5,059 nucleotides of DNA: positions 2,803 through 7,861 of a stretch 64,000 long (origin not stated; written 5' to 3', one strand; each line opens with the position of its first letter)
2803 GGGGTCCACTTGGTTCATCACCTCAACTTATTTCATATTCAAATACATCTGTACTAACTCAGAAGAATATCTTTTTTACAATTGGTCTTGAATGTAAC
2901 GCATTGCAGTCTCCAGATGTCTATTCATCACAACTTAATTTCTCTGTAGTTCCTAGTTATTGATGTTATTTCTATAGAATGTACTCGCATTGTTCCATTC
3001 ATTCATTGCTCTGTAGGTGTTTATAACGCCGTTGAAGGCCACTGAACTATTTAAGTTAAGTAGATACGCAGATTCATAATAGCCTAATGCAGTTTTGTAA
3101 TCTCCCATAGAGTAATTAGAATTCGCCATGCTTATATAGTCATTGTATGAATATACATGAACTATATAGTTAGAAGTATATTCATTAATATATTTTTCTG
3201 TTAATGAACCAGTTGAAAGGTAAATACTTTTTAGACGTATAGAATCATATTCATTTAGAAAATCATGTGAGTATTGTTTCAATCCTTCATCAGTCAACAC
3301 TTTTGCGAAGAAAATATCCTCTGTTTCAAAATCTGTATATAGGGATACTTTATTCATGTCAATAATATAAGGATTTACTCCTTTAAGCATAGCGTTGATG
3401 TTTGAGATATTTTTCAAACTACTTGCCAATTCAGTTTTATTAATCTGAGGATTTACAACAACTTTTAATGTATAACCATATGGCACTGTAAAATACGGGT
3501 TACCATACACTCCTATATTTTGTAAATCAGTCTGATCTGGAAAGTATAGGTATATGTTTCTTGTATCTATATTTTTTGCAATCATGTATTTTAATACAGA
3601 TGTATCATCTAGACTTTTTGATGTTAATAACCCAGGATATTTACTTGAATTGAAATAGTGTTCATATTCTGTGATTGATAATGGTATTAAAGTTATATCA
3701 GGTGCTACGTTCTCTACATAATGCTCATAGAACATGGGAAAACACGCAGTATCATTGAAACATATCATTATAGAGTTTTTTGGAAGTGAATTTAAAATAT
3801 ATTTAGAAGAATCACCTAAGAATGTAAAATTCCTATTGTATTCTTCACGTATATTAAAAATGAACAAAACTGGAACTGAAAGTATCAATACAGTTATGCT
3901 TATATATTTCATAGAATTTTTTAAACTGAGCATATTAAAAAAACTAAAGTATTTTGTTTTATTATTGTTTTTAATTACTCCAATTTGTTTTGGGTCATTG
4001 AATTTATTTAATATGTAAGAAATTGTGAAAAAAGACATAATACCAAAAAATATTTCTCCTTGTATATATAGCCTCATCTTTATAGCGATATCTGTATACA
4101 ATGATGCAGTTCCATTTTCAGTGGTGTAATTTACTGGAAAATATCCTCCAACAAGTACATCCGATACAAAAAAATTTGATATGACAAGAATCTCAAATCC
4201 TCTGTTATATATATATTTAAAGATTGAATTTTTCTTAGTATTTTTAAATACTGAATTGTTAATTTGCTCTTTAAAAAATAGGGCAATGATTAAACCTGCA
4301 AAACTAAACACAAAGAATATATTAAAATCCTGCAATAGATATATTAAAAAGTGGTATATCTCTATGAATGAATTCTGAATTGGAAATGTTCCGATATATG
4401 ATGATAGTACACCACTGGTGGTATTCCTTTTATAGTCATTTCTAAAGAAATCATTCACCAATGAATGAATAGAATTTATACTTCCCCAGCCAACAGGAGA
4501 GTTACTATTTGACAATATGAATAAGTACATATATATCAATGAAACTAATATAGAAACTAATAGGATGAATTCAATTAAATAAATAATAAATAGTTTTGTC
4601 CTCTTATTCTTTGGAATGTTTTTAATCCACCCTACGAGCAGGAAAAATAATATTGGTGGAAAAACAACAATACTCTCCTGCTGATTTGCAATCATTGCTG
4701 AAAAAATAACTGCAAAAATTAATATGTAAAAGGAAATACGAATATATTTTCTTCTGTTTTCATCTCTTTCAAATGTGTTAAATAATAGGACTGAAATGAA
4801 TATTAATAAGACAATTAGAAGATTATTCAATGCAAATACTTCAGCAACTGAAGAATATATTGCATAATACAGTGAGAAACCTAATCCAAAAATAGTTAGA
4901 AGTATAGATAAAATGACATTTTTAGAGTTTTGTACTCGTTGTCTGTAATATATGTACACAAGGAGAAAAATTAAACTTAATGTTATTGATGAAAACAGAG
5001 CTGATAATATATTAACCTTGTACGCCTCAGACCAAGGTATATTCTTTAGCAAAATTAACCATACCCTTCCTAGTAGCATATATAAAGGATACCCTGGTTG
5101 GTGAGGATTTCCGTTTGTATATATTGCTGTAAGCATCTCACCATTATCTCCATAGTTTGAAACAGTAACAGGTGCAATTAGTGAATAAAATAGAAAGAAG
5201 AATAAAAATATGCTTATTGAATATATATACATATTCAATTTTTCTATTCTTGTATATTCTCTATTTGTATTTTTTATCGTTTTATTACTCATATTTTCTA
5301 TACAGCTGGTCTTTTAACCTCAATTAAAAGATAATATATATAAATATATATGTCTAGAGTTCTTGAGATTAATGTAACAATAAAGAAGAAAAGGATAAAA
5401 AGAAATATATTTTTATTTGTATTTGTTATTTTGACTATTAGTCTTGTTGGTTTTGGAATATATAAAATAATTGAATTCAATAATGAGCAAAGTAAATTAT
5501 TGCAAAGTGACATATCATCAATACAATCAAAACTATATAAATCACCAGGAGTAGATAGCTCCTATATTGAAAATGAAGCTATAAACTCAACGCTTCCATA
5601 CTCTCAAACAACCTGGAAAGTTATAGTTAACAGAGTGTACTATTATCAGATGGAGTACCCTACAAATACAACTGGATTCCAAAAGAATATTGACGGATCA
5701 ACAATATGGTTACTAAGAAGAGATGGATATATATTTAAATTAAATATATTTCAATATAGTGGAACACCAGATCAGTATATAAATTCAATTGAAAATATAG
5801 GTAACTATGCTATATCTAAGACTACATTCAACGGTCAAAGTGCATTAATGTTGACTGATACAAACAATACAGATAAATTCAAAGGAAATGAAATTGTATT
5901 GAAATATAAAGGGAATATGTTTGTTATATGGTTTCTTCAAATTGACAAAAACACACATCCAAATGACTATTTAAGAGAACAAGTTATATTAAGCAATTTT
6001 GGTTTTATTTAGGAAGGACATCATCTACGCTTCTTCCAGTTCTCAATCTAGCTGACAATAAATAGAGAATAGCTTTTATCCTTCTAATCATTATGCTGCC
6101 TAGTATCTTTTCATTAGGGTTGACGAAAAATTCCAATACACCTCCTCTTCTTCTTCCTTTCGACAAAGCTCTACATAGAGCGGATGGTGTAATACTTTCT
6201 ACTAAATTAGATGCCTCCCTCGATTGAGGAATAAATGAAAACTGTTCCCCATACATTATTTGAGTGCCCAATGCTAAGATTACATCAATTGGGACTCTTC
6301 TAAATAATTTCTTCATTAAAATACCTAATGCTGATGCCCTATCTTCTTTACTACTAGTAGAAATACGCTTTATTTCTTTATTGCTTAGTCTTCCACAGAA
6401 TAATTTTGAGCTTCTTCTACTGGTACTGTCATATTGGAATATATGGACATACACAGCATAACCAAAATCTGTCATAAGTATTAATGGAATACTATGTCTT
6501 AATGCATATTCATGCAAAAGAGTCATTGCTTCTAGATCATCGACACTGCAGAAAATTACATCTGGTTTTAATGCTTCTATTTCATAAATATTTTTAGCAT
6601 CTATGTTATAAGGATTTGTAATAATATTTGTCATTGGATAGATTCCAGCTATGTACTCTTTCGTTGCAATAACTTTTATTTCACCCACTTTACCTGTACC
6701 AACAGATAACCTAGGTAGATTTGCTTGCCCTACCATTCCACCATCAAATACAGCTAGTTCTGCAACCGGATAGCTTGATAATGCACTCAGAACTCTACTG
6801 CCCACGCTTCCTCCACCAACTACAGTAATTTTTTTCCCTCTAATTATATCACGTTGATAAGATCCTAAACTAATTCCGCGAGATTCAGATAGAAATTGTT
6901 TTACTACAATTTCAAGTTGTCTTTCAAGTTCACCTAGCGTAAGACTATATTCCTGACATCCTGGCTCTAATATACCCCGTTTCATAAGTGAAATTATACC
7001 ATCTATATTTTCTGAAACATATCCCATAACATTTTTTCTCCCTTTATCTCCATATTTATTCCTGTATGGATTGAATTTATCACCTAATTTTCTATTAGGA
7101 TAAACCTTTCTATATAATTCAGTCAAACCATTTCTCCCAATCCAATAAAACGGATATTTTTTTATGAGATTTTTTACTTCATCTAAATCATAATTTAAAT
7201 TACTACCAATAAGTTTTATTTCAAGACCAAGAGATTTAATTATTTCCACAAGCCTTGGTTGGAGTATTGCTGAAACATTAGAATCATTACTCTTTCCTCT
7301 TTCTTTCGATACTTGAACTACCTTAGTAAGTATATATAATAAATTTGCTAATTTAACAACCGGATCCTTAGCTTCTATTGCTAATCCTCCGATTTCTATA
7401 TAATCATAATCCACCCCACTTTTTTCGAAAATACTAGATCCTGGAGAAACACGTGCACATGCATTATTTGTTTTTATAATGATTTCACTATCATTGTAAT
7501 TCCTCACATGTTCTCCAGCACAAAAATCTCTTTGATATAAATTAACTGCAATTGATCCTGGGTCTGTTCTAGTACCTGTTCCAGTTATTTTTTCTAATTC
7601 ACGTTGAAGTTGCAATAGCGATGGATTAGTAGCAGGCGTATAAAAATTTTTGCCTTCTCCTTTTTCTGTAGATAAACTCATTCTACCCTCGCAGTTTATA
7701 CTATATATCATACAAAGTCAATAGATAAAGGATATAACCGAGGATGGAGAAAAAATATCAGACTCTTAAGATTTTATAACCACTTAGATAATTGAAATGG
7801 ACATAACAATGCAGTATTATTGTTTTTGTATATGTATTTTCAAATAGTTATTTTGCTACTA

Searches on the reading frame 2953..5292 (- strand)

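Call 68: search_protein_families(library=pfam, proteins=[window:2953-5292:-], max_evalue=0.00001)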
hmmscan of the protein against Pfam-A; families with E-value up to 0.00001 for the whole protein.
window:2953-5292:- (779 aa): 1 family
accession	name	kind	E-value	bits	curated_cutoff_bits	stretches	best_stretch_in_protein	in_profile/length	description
PF11028.14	TMEM260-like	-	3.9e-19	69.6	24.2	1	49-220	1-172/179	Protein O-mannosyl-transferase TMEM260-like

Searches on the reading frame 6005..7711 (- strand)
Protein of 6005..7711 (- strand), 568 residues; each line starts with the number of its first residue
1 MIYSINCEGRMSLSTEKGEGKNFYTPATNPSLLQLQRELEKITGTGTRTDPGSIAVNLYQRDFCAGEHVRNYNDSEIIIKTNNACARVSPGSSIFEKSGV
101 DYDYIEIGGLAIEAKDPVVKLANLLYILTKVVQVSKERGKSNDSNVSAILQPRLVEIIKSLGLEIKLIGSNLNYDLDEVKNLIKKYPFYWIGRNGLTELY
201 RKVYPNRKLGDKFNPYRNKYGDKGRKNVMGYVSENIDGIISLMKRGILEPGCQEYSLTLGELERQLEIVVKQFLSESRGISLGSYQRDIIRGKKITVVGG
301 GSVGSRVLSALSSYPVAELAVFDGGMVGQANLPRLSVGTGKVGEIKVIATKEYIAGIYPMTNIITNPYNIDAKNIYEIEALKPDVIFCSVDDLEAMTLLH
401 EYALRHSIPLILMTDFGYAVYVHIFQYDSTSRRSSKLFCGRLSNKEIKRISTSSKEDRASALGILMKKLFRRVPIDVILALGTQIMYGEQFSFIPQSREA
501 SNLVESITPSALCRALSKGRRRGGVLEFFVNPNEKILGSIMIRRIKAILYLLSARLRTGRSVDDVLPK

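Call 68: search_protein_families(library=pfam, proteins=[window:6005-7711:-], max_evalue=0.00001)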
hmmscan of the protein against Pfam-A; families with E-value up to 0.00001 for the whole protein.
window:6005-7711:- (568 aa): 1 family
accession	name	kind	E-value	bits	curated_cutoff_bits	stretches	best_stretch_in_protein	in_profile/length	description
PF00899.27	ThiF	-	8.6e-16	58.2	28.1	1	287-426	15-154/238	ThiF family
